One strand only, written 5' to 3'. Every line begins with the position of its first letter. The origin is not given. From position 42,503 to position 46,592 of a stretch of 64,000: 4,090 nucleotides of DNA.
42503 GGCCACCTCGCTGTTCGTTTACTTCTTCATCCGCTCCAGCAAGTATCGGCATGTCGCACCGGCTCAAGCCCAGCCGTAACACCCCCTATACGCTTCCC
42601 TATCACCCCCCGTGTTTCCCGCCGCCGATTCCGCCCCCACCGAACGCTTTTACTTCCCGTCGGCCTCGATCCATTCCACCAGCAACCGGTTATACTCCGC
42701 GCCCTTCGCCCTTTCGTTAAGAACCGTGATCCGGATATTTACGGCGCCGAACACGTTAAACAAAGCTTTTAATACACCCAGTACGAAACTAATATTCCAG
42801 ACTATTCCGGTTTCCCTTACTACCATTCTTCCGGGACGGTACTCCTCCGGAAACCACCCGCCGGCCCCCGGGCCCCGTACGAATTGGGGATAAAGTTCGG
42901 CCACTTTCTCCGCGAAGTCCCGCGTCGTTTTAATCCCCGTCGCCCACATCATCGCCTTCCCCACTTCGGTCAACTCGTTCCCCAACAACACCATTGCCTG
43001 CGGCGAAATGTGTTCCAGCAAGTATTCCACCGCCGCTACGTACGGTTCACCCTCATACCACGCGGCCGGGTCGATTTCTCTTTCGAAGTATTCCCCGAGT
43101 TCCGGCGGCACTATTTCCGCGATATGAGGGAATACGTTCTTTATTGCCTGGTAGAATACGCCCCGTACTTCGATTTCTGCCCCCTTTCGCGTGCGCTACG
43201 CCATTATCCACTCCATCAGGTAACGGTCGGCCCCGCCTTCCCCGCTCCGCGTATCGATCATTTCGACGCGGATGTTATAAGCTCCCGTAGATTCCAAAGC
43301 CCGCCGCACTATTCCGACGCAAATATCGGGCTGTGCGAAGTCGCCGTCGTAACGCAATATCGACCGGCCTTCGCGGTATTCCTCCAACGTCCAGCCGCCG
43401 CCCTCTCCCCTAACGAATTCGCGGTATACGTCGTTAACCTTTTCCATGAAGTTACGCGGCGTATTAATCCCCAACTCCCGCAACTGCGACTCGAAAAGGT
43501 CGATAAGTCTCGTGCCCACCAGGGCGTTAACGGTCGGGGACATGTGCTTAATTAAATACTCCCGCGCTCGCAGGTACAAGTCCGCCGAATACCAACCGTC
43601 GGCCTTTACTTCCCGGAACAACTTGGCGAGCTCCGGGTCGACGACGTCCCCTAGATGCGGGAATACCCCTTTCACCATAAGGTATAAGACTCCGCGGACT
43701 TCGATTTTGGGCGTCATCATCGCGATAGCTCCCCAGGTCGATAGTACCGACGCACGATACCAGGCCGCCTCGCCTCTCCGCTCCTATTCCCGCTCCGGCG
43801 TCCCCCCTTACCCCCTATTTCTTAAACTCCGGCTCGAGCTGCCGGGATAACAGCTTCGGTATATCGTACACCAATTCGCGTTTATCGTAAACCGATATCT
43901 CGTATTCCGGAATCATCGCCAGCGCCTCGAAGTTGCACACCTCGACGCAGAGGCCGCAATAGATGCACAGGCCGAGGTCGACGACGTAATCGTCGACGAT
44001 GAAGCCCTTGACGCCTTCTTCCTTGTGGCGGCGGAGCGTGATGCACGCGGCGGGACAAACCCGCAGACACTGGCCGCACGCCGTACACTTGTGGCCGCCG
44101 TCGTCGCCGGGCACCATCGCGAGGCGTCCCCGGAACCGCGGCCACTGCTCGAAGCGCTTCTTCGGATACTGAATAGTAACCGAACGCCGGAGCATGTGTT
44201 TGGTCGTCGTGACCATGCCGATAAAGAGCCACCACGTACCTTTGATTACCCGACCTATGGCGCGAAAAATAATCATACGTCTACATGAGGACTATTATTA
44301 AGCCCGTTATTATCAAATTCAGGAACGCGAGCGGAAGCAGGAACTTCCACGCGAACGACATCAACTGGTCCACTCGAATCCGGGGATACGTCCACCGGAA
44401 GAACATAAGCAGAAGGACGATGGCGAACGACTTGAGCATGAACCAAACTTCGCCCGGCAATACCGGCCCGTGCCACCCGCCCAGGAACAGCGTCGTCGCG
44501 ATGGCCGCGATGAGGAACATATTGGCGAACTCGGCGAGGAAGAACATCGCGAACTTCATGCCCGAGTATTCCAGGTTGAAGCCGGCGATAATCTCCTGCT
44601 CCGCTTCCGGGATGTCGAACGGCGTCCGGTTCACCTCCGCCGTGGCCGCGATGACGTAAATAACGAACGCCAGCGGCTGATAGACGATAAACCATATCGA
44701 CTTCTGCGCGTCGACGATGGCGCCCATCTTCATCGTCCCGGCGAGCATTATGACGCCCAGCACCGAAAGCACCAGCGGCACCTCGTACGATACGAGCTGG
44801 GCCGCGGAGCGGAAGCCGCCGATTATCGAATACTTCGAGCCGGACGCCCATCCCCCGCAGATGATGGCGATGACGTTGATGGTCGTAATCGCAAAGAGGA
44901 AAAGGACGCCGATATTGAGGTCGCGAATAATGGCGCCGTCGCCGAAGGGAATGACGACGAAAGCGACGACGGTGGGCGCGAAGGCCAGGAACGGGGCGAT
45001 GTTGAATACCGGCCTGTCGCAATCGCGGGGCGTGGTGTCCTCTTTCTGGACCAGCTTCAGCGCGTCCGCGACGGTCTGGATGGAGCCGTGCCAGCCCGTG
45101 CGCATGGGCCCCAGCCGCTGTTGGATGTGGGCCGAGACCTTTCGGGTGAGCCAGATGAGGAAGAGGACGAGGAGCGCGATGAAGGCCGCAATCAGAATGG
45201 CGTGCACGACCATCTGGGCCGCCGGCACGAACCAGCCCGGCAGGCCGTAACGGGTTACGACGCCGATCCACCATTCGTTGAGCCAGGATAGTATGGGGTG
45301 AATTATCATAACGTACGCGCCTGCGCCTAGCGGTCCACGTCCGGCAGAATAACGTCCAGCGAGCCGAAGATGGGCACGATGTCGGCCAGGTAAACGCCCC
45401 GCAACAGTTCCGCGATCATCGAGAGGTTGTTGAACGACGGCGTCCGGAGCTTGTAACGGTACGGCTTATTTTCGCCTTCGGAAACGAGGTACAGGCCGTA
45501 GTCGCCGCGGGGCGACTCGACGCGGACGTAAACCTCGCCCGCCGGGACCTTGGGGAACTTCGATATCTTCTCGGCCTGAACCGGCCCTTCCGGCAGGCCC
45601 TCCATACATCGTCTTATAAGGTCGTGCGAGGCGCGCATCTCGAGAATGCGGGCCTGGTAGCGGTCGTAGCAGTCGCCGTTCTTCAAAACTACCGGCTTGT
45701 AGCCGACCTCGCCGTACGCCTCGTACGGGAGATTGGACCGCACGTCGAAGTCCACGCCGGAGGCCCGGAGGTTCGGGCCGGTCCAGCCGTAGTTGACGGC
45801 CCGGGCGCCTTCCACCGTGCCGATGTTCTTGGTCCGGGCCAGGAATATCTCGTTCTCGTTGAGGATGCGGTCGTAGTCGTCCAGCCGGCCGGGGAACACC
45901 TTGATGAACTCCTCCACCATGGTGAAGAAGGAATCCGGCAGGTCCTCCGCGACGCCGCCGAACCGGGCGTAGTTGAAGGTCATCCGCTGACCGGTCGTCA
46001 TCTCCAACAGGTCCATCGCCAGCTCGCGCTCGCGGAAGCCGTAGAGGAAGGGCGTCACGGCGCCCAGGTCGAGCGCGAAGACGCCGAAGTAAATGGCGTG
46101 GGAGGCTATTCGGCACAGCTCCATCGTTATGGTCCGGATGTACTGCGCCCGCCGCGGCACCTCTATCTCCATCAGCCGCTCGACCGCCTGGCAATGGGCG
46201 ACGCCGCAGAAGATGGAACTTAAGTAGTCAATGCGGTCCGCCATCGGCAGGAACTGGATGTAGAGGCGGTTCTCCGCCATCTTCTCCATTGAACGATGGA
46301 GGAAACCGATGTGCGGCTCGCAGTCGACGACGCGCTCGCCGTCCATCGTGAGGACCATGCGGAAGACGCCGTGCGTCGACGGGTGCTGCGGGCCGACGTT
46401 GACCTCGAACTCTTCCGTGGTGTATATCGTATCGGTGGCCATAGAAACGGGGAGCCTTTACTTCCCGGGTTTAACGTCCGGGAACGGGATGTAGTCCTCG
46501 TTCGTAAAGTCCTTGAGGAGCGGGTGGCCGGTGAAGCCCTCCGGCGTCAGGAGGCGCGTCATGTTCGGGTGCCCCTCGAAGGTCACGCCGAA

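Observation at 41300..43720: Tandem array of four paralogous ~175-aa proteins of unknown function inserted inside the complex I operon, between nuoI and nuoJ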

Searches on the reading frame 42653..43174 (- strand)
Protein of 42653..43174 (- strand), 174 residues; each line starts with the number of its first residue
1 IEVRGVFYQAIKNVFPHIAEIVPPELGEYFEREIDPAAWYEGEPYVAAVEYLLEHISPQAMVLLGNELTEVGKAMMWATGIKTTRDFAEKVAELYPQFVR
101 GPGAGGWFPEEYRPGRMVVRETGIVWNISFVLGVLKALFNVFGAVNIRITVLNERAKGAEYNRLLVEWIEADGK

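Call 9: search_protein_families(library=pfam, max_evalue=1, proteins=[window:42653-43174:-])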
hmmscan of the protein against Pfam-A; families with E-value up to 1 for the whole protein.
seq(174 aa): 1 family
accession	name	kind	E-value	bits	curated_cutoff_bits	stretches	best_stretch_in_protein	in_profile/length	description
PF09536.15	DUF2378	-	0.13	12.5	22.2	1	116-162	129-173/177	Protein of unknown function (DUF2378)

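Call 10: search_protein_families(library=ncbifam, max_evalue=1, proteins=[window:42653-43174:-])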
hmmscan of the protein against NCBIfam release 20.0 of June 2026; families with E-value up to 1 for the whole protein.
seq(174 aa): 1 family
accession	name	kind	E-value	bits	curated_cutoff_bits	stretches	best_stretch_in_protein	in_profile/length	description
TIGR02891.1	CtaD_CoxA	equivalog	0.025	13.2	670.75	1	101-164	115-175/504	cytochrome c oxidase subunit I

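Call 99: search_protein_families(library=padloc, max_evalue=0.01, proteins=[window:42653-43174:-])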
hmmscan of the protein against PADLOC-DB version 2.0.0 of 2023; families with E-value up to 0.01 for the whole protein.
window:42653-43174:- (174 aa): 0 families

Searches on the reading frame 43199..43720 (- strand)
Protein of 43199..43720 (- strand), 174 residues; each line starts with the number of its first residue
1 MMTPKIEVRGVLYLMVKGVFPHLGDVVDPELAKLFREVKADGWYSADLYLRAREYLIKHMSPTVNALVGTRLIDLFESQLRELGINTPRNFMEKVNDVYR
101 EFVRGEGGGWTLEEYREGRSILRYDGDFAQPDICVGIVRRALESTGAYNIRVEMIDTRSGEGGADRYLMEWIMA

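Call 9: search_protein_families(library=pfam, max_evalue=1, proteins=[window:43199-43720:-])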
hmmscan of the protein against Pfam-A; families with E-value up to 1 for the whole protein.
window:43199-43720:- (174 aa): 2 families
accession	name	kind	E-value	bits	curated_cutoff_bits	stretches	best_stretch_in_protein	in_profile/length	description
PF09536.15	DUF2378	-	4.9e-05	23.6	22.2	1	14-171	11-176/177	Protein of unknown function (DUF2378)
PF24242.1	DUF7449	-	0.16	12.5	27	1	27-61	22-56/89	Domain of unknown function (DUF7449)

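Call 10: search_protein_families(library=ncbifam, max_evalue=1, proteins=[window:43199-43720:-])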
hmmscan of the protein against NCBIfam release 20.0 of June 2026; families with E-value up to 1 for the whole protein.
window:43199-43720:- (174 aa): 1 family
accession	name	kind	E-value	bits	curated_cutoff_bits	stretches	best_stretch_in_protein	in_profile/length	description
TIGR02265.1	Mxa_TIGR02265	subfamily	0.067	13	25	1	86-157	103-172/184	TIGR02265 family protein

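Call 21: find_homologous_proteins(query=window:43199-43720:-, max_evalue=0.001)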
Query window:43199-43720:- (174 aa): 3 proteins with E <= 0.001 among 58 candidates.
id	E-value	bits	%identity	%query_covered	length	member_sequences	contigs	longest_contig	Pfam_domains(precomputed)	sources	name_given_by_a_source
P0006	1.2e-102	359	100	92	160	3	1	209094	-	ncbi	ncbi:MAG: hypothetical protein PVH29_03160 [Candidatus Zixiibacteriota bacterium]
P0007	2.4e-65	238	59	98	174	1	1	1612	-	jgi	jgi:hypothetical protein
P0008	2.1e-64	234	59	98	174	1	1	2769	-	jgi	jgi:hypothetical protein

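Call 24: find_encoding_contigs(protein=P0008, flank=5000)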
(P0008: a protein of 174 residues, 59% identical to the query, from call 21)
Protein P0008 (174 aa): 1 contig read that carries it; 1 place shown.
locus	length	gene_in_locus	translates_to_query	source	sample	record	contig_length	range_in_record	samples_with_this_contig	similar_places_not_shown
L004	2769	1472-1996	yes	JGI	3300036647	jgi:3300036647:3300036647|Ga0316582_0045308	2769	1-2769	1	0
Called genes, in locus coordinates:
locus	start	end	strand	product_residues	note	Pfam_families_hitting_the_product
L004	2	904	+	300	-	?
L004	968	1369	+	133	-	PF13183:Fer4_8 (faint), PF13187:Fer4_9 (faint), PF12797:Fer4_2 (faint), PF14697:Fer4_21 (faint), PF13237:Fer4_10 (weak), PF12838:Fer4_7, PF13484:Fer4_16 (faint), PF00037:Fer4 (weak)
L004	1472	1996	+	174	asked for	-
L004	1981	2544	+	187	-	-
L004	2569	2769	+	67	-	?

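Call 25: find_encoding_contigs(protein=P0007, flank=5000)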
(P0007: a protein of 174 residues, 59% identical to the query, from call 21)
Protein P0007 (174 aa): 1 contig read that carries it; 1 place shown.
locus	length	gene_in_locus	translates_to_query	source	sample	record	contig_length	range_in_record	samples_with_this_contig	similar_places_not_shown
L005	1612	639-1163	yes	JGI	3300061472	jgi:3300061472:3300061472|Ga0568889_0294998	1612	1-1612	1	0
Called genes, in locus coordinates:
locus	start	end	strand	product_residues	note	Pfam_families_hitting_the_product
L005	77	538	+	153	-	PF13187:Fer4_9 (faint), PF14697:Fer4_21 (faint), PF13237:Fer4_10 (weak), PF12838:Fer4_7, PF00037:Fer4 (weak)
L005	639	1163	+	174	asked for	-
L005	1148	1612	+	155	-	?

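Call 93: predict_structure(alignment_id=A4)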
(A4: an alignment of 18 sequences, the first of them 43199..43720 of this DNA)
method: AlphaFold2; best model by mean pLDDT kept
length: 174 residues; sequences in the alignment: 18
mean_pLDDT: 85.2   pTM: 0.77
mean pLDDT of the five models: 85.2, 82.6, 82.1, 81.7, 80.4
residues with pLDDT >= 90: 61; 70-90: 102; 50-70: 8; < 50: 3
segments of 3 or more residues with pLDDT < 50: none
pLDDT, mean of each block of 10 residues (from residue 1): 72 84 84 89 89 81 83 81 91 91 83 95 84 89 92 80 83 83
secondary structure, 60 per line:
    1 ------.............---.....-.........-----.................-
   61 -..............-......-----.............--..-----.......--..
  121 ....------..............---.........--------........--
elements in order: E7-9 H10-19 H23-27 H29-37 E43-45 H46-59 H62-75 H77-82 H88-100 E110-116 E119-124 H131-144 E148-156 E165-172

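Call 99: search_protein_families(library=padloc, max_evalue=0.01, proteins=[window:43199-43720:-])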
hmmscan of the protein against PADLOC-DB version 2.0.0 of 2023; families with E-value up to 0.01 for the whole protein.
window:43199-43720:- (174 aa): 0 families

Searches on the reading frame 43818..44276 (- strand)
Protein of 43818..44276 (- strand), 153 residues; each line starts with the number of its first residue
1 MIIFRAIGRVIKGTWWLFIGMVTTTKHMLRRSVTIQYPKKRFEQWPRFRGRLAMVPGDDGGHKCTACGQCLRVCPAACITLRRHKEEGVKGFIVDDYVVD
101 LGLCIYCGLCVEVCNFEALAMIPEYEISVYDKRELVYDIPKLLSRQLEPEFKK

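Call 100: search_protein_families(library=ncbifam, max_evalue=0.01, proteins=[window:43818-44276:-])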
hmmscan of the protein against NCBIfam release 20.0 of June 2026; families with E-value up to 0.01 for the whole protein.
window:43818-44276:- (153 aa): 66 families (the best 25 are shown)
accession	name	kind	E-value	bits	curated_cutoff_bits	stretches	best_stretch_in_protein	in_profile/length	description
TIGR01971.1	NuoI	subfamily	3.2e-32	110.7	113.05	1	20-139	1-118/121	NADH-quinone oxidoreductase, chain I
NF004537.0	PRK05888.1-3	equivalog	9.4e-31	106.9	163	1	18-144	24-155/204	NADH-quinone oxidoreductase subunit NuoI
NF004536.0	PRK05888.1-1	equivalog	3.7e-29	101.3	212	1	10-143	6-138/180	NADH-quinone oxidoreductase subunit NuoI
TIGR00403.1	ndhI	equivalog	9.9e-28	97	302.35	1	13-138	18-138/183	NAD(P)H-quinone oxidoreductase subunit I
NF004539.0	PRK05888.1-5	equivalog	5.5e-27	94.4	225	1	18-144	17-142/162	NADH-quinone oxidoreductase subunit NuoI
NF004538.0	PRK05888.1-4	equivalog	1.3e-26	93.1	135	1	17-144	16-142/162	NADH-quinone oxidoreductase subunit NuoI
NF004540.0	PRK05888.2-1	equivalog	1.5e-26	92.7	215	1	17-140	4-124/139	NADH-quinone oxidoreductase subunit NuoI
NF004544.0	PRK05888.2-6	equivalog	6.8e-22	78.1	457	1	17-127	34-144/220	NADH-quinone oxidoreductase subunit NuoI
NF004542.0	PRK05888.2-3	equivalog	2.3e-21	76.2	248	1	7-132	28-152/203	NADH-quinone oxidoreductase subunit NuoI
NF009053.0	PRK12387.1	subfamily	2.1e-17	63.4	204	1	26-136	6-107/180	formate hydrogenlyase complex iron-sulfur subunit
NF006076.0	PRK08222.1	equivalog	5.2e-16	59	270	1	28-136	8-107/181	hydrogenase 4 subunit H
NF010590.0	PRK13984.1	equivalog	5.6e-16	57.8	946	1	19-136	12-125/611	putative oxidoreductase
NF004541.0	PRK05888.2-2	equivalog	2.5e-15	56.7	217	1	21-140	24-132/168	NADH-quinone oxidoreductase subunit NuoI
NF004546.0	PRK05888.3-3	equivalog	4.6e-15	55.5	260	1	27-152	34-154/196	NADH-quinone oxidoreductase subunit NuoI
NF004545.0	PRK05888.3-1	equivalog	1.1e-13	51.1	229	1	20-138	29-141/154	NADH-quinone oxidoreductase subunit NuoI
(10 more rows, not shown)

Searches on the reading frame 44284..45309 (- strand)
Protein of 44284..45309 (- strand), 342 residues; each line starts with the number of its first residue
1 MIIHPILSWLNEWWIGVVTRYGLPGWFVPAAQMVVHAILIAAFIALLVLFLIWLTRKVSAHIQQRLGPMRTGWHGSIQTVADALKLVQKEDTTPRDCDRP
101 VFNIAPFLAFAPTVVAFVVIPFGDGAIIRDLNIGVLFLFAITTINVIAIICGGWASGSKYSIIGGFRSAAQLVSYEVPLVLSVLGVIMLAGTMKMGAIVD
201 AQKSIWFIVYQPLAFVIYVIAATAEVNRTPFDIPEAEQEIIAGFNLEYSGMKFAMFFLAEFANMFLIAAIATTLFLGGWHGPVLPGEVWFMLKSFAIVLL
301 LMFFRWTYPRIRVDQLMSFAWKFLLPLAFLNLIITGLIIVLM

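Call 100: search_protein_families(library=ncbifam, max_evalue=0.01, proteins=[window:44284-45309:-])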
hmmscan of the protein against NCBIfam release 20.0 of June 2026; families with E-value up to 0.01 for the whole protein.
window:44284-45309:- (342 aa): 7 families
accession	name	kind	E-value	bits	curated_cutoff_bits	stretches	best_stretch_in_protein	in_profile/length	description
NF004741.0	PRK06076.1-2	equivalog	1.5e-110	369.5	305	1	33-341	22-335/337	NADH-quinone oxidoreductase subunit NuoH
NF004740.0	PRK06076.1-1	equivalog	3.5e-102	342.3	399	1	31-341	12-322/325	NADH-quinone oxidoreductase subunit NuoH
NF004743.0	PRK06076.1-4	equivalog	3.3e-97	326.1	494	1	33-337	16-340/433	NADH-quinone oxidoreductase subunit NuoH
NF004745.0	PRK06076.1-6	equivalog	6.4e-89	298.5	450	1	28-339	10-333/341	NADH-quinone oxidoreductase subunit NuoH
NF004744.0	PRK06076.1-5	equivalog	1.6e-88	297.4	542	2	33-283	30-284/372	NADH-quinone oxidoreductase subunit NuoH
NF040610.1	F420_dehyd_FpoH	exception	5.3e-83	279.2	475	1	29-337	9-334/339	F420H2 dehydrogenase subunit FpoH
NF004742.0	PRK06076.1-3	equivalog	5.3e-83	279.1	531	1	29-340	20-349/356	NADH-quinone oxidoreductase subunit NuoH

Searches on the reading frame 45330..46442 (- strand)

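Call 100: search_protein_families(library=ncbifam, max_evalue=0.01, proteins=[window:45330-46442:-])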
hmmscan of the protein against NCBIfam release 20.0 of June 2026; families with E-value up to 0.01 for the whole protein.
window:45330-46442:- (371 aa): 10 families
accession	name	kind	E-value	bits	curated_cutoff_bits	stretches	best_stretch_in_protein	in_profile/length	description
NF008974.0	PRK12322.1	equivalog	2.8e-140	467.5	522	1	8-370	3-365/366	NADH-quinone oxidoreductase subunit D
TIGR01962.1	NuoD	equivalog_domain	1.3e-138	462.1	459.35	2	12-292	3-283/386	NADH dehydrogenase (quinone) subunit D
NF004739.1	PRK06075.1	equivalog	6.9e-138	459.6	360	2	13-292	2-281/384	NADH-quinone oxidoreductase subunit D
NF009808.0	PRK13292.1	equivalog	6.5e-120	401.3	1156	2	10-287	406-683/791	NADH-quinone oxidoreductase subunit B/C/D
NF005649.0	PRK07415.1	equivalog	4.2e-119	398.1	583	2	9-289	8-289/394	NAD(P)H-quinone oxidoreductase subunit H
NF008728.0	PRK11742.1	equivalog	1.6e-109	367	840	2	13-293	216-496/598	NADH-quinone oxidoreductase subunit C/D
NF040602.1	F420_dehyd_FpoD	exception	5.2e-107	358.1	600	1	8-371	4-372/372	F420H2 dehydrogenase subunit FpoD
TIGR03295.1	frhA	equivalog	5.1e-05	22.4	392.5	1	24-118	14-109/412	coenzyme F420 hydrogenase subunit alpha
NF007778.0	PRK10467.1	equivalog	0.00015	20.2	969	1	45-133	34-123/567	hydrogenase 2 large subunit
NF033181.1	NiFeSe_hydrog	equivalog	0.0024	16.8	600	0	25-121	14-109/507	nickel-dependent hydrogenase large subunit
